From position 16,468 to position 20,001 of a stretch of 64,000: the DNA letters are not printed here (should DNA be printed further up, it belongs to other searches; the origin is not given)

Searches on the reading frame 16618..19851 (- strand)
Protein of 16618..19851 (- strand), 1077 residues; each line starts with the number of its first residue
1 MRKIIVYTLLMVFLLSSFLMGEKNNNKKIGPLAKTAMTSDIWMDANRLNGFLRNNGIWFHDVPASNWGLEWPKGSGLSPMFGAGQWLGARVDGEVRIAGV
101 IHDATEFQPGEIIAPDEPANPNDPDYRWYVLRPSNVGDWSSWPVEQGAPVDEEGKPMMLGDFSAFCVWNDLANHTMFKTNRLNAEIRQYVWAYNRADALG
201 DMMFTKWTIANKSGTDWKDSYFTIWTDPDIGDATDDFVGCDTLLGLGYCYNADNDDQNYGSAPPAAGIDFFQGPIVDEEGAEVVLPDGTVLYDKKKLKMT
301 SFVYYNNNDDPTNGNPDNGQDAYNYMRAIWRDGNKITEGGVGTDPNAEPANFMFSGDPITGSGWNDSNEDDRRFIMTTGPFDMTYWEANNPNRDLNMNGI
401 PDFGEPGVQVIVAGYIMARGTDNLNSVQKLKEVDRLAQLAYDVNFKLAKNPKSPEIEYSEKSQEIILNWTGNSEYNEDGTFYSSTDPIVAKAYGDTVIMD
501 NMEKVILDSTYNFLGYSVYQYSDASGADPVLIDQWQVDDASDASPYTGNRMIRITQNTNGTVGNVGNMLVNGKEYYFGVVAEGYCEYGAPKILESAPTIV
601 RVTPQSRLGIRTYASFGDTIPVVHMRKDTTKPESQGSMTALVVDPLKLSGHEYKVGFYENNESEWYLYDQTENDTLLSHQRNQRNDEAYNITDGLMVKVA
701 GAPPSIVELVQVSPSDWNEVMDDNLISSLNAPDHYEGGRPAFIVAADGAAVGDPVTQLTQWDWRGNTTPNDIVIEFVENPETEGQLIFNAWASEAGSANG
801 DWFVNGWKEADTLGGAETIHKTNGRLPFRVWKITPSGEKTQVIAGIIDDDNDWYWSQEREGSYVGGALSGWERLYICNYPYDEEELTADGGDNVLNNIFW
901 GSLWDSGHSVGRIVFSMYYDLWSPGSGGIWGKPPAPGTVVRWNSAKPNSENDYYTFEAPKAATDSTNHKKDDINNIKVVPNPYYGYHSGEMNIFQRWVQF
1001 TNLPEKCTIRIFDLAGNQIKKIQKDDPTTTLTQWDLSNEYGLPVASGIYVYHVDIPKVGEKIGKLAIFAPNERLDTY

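Call 6: search_protein_families(library=pfam, proteins=[window:16618-19851:-])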
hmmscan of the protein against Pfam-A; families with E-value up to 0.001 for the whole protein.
window:16618-19851:- (1077 aa): 0 families

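Call 76: search_protein_families(library=pfam, proteins=[window:16618-19851:-], max_evalue=1)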
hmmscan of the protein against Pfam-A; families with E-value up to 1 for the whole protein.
window:16618-19851:- (1077 aa): 1 family
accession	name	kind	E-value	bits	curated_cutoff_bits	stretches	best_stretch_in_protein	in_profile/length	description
PF18962.6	Por_Secre_tail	-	0.033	14.9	27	1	980-1054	3-63/75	Secretion system C-terminal sorting domain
